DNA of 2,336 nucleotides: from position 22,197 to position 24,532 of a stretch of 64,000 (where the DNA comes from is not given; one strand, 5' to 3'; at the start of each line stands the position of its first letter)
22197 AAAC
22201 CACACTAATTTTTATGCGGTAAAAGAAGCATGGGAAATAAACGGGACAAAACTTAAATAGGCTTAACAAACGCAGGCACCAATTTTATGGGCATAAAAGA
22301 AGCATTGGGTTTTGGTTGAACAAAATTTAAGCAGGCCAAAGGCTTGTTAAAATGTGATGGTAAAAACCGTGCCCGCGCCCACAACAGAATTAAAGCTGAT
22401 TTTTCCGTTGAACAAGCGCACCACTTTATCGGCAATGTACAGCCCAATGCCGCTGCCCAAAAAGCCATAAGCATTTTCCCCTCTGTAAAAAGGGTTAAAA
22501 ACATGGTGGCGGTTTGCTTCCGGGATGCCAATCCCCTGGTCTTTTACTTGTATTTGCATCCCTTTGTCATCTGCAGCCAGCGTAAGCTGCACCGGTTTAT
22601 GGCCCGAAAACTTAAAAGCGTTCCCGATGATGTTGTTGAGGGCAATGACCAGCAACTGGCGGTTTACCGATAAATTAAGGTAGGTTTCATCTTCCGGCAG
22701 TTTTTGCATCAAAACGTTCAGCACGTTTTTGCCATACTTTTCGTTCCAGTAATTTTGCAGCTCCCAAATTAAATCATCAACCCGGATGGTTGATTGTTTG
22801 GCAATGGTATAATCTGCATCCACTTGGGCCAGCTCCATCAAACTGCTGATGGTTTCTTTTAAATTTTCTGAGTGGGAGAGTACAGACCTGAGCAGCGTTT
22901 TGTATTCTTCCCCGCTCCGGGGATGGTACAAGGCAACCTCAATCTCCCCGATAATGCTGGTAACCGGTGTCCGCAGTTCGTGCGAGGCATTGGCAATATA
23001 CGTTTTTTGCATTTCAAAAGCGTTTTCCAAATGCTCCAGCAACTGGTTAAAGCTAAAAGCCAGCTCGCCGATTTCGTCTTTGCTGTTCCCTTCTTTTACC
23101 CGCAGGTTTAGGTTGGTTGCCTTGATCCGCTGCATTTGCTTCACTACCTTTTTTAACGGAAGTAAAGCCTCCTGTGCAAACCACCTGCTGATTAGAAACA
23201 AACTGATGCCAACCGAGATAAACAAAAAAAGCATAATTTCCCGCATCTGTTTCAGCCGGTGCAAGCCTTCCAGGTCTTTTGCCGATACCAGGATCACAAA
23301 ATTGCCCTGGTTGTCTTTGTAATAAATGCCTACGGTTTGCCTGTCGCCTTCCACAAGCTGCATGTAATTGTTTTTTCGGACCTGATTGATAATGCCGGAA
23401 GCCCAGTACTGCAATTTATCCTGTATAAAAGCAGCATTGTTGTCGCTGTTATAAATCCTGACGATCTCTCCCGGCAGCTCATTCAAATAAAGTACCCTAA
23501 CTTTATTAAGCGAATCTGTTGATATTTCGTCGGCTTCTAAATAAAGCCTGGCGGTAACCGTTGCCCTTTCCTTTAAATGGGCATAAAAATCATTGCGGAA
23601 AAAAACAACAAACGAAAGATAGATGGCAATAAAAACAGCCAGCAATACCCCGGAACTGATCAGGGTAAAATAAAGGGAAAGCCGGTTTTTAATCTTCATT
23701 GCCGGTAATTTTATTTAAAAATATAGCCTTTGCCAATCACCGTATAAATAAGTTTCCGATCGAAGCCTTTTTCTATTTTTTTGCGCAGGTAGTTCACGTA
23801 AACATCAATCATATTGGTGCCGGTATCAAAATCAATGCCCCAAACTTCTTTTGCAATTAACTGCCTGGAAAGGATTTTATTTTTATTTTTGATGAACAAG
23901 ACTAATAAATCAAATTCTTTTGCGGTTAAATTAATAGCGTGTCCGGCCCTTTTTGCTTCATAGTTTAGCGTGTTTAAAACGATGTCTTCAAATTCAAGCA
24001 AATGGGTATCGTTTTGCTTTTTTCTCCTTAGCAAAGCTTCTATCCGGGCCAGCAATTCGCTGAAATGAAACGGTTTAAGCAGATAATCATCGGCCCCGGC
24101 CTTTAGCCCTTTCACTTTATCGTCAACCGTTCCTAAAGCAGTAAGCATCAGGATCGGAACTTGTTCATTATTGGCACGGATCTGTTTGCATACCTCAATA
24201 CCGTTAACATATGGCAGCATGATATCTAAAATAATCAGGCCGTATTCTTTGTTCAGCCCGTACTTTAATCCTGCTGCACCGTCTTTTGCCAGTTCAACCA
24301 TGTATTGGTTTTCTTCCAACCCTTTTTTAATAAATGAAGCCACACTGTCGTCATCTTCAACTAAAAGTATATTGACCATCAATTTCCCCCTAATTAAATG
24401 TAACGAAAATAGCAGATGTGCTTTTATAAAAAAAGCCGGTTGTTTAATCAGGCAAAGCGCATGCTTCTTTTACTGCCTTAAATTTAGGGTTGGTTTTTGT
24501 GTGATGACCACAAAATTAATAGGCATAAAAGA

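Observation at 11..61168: Two related 12-mers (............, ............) occur 43 times as exact copies, in both orientations, inside and outside genes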

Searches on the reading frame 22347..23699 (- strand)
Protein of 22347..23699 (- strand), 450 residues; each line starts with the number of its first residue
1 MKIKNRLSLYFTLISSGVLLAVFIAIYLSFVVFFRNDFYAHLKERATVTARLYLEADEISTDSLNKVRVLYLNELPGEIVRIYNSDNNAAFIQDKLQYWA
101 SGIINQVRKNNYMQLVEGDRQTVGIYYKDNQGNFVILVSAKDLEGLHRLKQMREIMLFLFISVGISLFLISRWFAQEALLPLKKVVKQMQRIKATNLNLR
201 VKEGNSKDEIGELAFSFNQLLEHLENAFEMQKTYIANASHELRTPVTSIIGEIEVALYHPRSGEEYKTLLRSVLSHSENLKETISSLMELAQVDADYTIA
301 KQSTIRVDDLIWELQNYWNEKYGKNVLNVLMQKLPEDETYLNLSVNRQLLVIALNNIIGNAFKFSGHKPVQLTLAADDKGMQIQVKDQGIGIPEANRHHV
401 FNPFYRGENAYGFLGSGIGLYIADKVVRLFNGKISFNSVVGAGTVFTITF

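Call 57: search_protein_families(library=pfam, proteins=[window:22347-23699:-], max_evalue=0.0001)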
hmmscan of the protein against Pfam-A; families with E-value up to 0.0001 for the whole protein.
window:22347-23699:- (450 aa): 3 families
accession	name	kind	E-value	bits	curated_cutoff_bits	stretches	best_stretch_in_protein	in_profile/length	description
PF02518.31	HATPase_c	-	5.8e-22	78.7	26.4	1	348-450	4-107/111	Histidine kinase-, DNA gyrase B-, and HSP90-like ATPase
PF00672.30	HAMP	-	1.7e-12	47.9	25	1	173-225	1-52/53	HAMP domain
PF00512.31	HisKA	-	8.6e-12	45.4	26.9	1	231-295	2-65/66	His Kinase A (phospho-acceptor) domain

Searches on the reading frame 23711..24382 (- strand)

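Call 57: search_protein_families(library=pfam, proteins=[window:23711-24382:-], max_evalue=0.0001)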
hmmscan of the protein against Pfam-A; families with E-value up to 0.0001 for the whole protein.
window:23711-24382:- (223 aa): 2 families
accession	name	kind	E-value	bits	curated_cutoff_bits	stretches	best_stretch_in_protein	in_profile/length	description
PF00072.30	Response_reg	-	3e-30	105.1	30.2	1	5-115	1-111/111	Response regulator receiver domain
PF00486.34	Trans_reg_C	-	2.9e-24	85.3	26.2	1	148-222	2-77/77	Transcriptional regulatory protein, C terminal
